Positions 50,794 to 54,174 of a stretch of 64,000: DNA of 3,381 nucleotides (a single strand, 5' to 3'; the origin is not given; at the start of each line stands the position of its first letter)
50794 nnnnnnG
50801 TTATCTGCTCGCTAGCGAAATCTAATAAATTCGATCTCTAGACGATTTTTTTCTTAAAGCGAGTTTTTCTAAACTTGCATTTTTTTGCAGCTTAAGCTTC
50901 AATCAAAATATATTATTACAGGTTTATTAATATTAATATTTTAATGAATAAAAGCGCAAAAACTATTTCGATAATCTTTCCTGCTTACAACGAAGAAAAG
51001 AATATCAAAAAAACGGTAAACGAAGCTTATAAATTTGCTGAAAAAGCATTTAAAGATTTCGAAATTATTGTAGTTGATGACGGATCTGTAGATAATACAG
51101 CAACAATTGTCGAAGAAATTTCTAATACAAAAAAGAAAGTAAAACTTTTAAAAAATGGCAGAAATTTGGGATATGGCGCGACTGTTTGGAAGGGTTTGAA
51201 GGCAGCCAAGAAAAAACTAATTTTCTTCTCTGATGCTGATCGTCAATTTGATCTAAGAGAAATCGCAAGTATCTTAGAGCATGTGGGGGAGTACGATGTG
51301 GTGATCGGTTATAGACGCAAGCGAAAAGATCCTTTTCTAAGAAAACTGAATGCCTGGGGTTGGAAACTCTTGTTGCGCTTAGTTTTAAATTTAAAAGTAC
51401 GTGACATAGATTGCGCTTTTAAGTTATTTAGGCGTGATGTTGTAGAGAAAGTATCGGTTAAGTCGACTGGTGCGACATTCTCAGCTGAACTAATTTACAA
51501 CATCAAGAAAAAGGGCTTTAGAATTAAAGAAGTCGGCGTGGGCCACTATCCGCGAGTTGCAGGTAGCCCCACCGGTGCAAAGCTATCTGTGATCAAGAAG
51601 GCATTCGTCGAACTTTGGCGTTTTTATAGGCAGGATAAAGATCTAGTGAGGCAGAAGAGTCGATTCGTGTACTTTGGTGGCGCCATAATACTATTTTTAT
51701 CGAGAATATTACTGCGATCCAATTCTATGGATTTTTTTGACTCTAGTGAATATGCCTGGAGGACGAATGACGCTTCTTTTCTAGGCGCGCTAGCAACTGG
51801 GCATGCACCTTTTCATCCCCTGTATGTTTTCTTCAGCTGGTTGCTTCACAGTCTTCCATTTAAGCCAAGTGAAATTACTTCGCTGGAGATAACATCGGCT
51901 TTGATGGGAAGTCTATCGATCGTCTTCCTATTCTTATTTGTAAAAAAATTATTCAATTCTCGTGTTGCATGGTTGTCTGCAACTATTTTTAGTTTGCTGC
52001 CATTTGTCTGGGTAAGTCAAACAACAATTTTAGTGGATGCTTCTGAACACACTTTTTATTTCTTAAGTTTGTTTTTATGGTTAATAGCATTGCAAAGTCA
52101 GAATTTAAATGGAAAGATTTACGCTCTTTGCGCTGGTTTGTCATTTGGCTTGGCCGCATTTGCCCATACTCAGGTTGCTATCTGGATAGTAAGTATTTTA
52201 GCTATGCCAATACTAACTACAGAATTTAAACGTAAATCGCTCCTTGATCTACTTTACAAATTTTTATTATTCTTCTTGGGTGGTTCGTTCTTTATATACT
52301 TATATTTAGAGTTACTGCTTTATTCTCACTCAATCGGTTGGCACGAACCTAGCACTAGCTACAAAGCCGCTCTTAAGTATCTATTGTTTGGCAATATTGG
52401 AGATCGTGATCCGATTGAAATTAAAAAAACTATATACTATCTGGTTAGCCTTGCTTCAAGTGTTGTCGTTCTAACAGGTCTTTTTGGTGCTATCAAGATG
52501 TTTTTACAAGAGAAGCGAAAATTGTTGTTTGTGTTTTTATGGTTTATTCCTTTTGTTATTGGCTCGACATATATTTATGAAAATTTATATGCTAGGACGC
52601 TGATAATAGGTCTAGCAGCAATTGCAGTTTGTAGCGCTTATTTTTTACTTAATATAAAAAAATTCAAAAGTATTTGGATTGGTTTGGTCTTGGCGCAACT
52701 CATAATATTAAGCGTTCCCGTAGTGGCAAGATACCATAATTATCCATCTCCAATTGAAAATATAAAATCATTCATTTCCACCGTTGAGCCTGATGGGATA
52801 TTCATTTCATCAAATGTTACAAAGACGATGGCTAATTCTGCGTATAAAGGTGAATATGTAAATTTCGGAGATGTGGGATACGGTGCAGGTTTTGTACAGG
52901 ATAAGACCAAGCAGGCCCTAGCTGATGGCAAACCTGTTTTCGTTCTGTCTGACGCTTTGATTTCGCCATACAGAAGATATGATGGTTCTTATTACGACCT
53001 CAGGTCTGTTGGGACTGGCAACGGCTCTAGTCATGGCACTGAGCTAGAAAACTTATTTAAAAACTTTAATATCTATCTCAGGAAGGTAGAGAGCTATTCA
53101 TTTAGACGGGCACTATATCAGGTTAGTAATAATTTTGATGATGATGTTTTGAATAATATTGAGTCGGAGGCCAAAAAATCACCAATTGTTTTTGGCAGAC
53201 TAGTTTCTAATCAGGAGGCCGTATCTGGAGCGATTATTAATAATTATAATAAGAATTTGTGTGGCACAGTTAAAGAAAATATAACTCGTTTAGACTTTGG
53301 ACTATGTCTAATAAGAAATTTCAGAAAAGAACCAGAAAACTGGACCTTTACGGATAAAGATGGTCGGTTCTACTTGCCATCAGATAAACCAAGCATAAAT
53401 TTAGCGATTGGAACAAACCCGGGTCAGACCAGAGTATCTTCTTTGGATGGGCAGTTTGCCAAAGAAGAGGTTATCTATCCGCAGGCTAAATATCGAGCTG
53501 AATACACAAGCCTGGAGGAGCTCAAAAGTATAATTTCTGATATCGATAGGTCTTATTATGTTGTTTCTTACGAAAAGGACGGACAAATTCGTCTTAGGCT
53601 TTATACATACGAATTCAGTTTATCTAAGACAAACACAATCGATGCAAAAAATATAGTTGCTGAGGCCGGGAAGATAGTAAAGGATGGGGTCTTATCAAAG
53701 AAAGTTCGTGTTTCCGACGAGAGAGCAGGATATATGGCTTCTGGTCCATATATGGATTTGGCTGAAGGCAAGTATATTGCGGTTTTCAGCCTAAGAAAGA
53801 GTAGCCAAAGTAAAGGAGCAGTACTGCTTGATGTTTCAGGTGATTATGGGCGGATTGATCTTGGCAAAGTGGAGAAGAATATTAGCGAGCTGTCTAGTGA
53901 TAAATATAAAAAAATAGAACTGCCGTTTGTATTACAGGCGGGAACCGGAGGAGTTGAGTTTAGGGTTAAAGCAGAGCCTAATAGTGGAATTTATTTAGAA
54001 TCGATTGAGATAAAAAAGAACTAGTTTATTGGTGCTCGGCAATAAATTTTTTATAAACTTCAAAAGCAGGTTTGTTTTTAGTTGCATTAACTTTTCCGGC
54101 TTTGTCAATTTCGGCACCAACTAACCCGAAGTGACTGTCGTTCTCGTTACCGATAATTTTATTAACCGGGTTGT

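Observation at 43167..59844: Elaborate polyprenol-phosphate-sugar-dependent extracytoplasmic glycosylation locus: three PMT/ArnT-like GT-C enzymes, two Dpm1-like GT2s (one fused to a GT-C, one fused to GtrA), two Wzy-like proteins, a Wzx flippase and three GT4s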

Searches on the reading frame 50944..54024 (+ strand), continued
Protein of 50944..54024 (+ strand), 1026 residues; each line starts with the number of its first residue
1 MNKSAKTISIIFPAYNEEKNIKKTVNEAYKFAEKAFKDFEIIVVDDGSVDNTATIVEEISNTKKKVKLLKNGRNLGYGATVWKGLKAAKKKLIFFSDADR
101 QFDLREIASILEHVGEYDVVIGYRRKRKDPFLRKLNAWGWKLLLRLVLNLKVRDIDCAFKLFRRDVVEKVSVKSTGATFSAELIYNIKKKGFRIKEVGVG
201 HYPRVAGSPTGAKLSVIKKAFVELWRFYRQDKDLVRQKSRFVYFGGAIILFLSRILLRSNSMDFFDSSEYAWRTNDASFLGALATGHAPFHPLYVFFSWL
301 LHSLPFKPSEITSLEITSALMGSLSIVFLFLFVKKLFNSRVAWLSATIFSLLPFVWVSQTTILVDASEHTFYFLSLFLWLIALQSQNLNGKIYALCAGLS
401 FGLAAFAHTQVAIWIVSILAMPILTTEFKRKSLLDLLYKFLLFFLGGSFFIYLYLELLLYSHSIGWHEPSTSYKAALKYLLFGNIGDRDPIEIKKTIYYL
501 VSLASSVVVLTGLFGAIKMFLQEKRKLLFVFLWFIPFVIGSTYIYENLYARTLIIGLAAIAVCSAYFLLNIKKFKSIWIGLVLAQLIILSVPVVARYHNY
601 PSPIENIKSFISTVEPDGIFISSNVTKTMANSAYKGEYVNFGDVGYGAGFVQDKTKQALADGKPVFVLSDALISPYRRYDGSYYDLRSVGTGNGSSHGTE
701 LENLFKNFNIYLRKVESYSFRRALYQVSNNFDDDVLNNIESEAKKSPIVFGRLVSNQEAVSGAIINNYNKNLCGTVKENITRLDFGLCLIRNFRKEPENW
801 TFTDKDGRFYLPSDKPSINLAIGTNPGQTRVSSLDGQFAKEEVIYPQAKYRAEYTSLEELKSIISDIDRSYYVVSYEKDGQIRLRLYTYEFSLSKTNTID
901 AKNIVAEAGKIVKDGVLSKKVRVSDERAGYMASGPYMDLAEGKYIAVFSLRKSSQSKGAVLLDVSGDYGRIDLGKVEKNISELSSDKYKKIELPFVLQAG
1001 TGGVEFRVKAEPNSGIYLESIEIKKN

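Call 87: list_cluster_members(proteins=[P0001, P0006, P0017, P0023, P0033, P0037, P0064, P0094])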
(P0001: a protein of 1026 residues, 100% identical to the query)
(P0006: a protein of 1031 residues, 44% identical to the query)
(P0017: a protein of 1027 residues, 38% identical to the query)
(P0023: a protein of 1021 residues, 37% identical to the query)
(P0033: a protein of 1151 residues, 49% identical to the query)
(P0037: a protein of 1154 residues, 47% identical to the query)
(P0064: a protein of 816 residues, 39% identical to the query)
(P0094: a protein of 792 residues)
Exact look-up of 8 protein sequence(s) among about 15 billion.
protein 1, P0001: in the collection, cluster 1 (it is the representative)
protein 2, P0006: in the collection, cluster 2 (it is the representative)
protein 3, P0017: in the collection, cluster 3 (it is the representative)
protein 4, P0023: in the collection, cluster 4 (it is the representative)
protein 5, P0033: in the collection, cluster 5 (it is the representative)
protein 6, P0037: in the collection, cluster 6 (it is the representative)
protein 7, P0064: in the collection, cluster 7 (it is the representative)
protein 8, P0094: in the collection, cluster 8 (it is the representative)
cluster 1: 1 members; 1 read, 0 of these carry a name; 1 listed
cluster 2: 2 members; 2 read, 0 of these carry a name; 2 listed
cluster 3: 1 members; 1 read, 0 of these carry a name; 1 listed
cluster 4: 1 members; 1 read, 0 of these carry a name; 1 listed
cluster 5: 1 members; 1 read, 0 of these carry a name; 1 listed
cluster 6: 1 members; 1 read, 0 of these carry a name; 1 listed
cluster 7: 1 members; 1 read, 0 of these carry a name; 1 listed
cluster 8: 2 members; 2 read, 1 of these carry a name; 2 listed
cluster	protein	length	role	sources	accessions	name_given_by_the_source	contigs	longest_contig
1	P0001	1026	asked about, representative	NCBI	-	-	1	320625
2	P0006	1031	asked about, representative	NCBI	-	-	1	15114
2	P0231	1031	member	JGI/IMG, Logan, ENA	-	-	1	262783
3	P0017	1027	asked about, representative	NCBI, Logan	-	-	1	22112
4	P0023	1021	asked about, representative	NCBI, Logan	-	-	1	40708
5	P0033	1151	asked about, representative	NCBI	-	-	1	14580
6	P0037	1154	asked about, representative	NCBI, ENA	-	-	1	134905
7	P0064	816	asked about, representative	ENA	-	-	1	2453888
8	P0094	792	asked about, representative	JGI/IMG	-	-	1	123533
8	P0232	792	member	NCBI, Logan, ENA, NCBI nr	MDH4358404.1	MAG: glycosyltransferase family 39 protein [Candidatus Berkelbacteria bacterium] | glycosyltransferase family 39 protein [Candidatus Berkelbacteria bacterium]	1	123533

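Call 91: find_encoding_contigs(protein=P0012, flank=10000, max_places=1)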
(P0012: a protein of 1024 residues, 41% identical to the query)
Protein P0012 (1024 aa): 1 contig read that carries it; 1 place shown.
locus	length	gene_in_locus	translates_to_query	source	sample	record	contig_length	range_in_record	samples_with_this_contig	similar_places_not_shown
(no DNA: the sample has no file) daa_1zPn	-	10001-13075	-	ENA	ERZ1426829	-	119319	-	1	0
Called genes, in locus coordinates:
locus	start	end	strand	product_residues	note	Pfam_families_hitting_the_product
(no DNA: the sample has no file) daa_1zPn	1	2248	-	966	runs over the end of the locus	-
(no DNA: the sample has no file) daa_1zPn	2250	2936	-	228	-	-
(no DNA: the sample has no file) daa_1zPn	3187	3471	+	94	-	PF01541:GIY-YIG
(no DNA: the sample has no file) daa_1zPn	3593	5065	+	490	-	PF01943:Polysacc_synt, PF13440:Polysacc_synt_3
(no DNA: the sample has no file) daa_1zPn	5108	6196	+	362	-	PF13439:Glyco_transf_4, PF13579:Glyco_trans_4_4, PF20706:GT4-conflict, PF00534:Glycos_transf_1, PF13692:Glyco_trans_1_4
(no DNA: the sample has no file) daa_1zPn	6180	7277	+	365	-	PF00534:Glycos_transf_1, PF13692:Glyco_trans_1_4, PF13524:Glyco_trans_1_2 (weak)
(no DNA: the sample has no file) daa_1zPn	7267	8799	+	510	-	PF04932:Wzy_C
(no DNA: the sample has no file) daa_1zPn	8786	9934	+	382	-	PF04932:Wzy_C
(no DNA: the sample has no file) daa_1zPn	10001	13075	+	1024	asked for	PF00535:Glycos_transf_2, PF10111:Glyco_tranf_2_2, PF13641:Glyco_tranf_2_3 (weak), PF11028:TMEM260_N (faint), PF13231:PMT_2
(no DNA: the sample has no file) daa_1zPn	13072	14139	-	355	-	-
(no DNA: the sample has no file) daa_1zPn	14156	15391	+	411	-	PF00535:Glycos_transf_2, PF04138:GtrA_DPMS_TM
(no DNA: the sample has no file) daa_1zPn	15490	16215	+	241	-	-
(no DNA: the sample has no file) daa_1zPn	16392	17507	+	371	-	PF13439:Glyco_transf_4, PF20706:GT4-conflict, PF00534:Glycos_transf_1, PF13692:Glyco_trans_1_4, PF13524:Glyco_trans_1_2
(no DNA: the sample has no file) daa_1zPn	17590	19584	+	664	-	PF03030:H_PPase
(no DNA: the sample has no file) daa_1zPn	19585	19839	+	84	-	-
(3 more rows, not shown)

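Call 92: find_encoding_contigs(protein=P0011, flank=10000, max_places=1)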
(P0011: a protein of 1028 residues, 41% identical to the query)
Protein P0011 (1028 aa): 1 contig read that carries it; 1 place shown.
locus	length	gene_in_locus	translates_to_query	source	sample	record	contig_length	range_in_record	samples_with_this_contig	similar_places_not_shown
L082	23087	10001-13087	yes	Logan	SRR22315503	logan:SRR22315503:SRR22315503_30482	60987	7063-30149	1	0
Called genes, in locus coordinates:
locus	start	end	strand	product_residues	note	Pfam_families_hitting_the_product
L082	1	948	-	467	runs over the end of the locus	-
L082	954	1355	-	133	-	-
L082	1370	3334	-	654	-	-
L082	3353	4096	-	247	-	-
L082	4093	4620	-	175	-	-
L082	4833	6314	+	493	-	PF01943:Polysacc_synt, PF13440:Polysacc_synt_3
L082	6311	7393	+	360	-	PF13439:Glyco_transf_4, PF13579:Glyco_trans_4_4, PF20706:GT4-conflict, PF00534:Glycos_transf_1, PF13692:Glyco_trans_1_4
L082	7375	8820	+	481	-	PF04932:Wzy_C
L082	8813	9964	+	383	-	PF04932:Wzy_C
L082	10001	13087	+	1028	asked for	PF00535:Glycos_transf_2, PF10111:Glyco_tranf_2_2, PF02366:PMT (weak), PF13231:PMT_2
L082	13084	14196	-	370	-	-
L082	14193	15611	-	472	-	PF13231:PMT_2 (weak)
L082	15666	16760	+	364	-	PF00535:Glycos_transf_2, PF04138:GtrA_DPMS_TM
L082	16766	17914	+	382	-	PF13439:Glyco_transf_4, PF13579:Glyco_trans_4_4 (weak), PF20706:GT4-conflict, PF00534:Glycos_transf_1, PF13692:Glyco_trans_1_4, PF13524:Glyco_trans_1_2 (weak)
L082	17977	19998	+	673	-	PF03030:H_PPase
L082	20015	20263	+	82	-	PF11213:DUF3006 (weak)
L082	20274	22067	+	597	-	PF12229:PG_binding_4, PF04294:VanW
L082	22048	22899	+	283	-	PF01522:Polysacc_deac_1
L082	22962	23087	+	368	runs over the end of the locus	-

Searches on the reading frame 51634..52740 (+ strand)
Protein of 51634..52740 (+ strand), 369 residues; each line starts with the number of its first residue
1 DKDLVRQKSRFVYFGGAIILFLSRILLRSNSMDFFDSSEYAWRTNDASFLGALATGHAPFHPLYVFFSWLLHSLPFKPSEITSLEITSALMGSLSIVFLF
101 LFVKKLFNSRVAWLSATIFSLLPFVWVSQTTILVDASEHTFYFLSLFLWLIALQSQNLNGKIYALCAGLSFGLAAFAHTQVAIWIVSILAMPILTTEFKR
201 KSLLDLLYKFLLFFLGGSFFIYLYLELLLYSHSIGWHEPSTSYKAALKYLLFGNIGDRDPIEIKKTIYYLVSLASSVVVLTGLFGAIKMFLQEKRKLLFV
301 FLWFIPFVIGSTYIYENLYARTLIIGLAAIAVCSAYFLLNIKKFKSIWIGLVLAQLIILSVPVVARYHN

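Call 47: search_solved_structures(query=window:51634-52740:+, max_evalue=10)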
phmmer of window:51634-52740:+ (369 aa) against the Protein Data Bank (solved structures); distinct sequences matched with E-value up to 10: 8.
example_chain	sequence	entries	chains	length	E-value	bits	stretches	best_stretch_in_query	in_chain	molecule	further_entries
8uck_e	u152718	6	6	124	0.16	14.5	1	232-288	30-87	Cytochrome c oxidase subunit 5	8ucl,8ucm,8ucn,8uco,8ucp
8ucj_e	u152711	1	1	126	0.16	14.4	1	232-288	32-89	Cytochrome c oxidase subunit 5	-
9ga6_A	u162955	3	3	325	1.2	11.6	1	21-96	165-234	Annexin A4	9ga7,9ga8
2zoc_A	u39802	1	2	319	1.2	11.6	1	21-96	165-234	Annexin A4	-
1aow_A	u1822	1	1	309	1.3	11.5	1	21-70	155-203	ANNEXIN IV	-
1ann_A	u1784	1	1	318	1.4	11.4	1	21-70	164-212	ANNEXIN IV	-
1i4a_A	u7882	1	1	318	1.4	11.4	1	21-70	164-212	ANNEXIN IV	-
2zhi_A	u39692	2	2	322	2.6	10.5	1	21-96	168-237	Annexin A4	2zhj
